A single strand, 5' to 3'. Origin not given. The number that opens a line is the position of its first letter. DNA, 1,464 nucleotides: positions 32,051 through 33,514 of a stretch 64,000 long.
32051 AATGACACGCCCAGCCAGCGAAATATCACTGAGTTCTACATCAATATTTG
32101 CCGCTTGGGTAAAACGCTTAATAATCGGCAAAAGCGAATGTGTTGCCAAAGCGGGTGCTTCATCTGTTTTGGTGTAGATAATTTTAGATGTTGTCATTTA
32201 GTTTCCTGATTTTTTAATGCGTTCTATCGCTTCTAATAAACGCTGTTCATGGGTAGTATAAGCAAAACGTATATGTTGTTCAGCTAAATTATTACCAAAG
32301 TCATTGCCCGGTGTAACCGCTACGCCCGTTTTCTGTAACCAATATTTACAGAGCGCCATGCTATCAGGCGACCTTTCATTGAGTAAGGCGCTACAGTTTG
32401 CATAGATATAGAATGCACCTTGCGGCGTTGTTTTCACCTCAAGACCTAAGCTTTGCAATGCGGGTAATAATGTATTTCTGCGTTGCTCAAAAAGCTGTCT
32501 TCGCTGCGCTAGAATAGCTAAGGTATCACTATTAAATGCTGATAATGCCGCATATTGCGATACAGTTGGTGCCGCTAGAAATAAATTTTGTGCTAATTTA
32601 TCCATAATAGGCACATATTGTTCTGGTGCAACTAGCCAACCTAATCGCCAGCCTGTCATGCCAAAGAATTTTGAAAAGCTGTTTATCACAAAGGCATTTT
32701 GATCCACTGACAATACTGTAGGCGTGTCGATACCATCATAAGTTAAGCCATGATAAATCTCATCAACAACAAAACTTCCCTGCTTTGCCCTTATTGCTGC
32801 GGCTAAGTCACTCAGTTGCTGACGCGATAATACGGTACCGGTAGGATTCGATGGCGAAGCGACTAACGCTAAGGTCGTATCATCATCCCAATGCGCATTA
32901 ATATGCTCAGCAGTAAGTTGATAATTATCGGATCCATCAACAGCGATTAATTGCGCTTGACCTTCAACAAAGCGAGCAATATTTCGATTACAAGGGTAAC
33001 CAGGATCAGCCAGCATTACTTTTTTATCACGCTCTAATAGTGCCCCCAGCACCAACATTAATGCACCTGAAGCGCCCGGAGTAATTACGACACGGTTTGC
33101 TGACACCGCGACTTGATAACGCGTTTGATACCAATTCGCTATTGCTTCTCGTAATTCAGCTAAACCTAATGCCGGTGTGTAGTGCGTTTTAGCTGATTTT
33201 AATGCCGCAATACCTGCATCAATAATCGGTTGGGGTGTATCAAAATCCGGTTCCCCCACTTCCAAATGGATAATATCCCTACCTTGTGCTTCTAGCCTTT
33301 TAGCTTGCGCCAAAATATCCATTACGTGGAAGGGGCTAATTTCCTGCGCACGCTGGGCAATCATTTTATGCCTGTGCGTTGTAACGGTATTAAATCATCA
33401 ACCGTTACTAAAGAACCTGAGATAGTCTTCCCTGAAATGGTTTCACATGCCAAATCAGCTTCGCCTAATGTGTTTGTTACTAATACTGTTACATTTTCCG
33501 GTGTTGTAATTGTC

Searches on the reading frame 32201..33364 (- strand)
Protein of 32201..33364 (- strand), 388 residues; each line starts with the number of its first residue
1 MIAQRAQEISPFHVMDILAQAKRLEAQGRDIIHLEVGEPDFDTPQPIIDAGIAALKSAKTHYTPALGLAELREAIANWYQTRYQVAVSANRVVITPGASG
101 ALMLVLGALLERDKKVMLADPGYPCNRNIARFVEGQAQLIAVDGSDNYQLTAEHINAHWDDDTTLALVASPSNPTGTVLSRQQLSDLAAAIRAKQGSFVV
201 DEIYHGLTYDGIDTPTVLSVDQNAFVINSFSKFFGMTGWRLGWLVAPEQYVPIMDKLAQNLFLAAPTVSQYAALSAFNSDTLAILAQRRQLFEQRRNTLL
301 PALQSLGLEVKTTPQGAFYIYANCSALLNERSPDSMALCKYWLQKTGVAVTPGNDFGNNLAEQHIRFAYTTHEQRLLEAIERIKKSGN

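Call 29: search_protein_families(library=ncbifam, proteins=[window:32201-33364:-], max_evalue=1e-20)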
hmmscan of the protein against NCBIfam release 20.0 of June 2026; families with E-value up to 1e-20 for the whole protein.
window:32201-33364:- (388 aa): 52 families (the best 25 are shown)
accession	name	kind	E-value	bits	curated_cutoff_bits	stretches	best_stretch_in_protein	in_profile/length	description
NF006514.0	PRK08960.1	equivalog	1.6e-176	586.8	554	1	2-385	5-383/388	pyridoxal phosphate-dependent aminotransferase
NF005601.0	PRK07337.1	equivalog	2.8e-143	477.8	496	1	2-385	8-390/394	pyridoxal phosphate-dependent aminotransferase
NF041091.1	asp_aminotase_Arch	equivalog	2.2e-76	257.2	550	1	5-385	3-373/376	aspartate aminotransferase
NF041364.1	GntC_guanitoxin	equivalog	1.6e-72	244.4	415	1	34-385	3-355/356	guanitoxin biosynthesis PLP-dependent (S)-gamma-hydroxy-L-arginine cyclodehydratase GntC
NF004769.0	PRK06107.1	equivalog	1.7e-70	237.8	617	1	2-386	6-397/402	aspartate transaminase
NF004770.0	PRK06108.1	subfamily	3.6e-70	236.8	422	1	27-385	34-390/396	pyridoxal phosphate-dependent aminotransferase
NF005816.0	PRK07682.1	equivalog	1.5e-69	234.5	620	1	24-385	24-381/390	aminotransferase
NF005817.0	PRK07683.1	equivalog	2.2e-67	227.4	575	1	20-385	19-379/387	aminotransferase A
NF005588.0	PRK07309.1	equivalog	3.2e-67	227.1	576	1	29-385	30-384/391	pyridoxal phosphate-dependent aminotransferase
NF006229.0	PRK08361.1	equivalog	6.1e-67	226.3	624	1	2-386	10-387/391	aspartate aminotransferase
NF006756.0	PRK09276.1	subfamily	1.8e-66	224.7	507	1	2-386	4-385/387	LL-diaminopimelate aminotransferase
TIGR03540.1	DapC_direct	equivalog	6e-65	219.6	593.25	1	2-385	2-382/383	LL-diaminopimelate aminotransferase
NF004975.0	PRK06348.1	equivalog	9.8e-62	209.1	549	1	15-385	15-381/384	pyridoxal phosphate-dependent aminotransferase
NF005744.0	PRK07568.1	subfamily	4.7e-58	196.9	389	1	2-385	3-388/398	pyridoxal phosphate-dependent aminotransferase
NF005855.0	PRK07777.1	equivalog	4.3e-55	187.6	553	1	17-385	17-386/391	pyridoxal phosphate-dependent aminotransferase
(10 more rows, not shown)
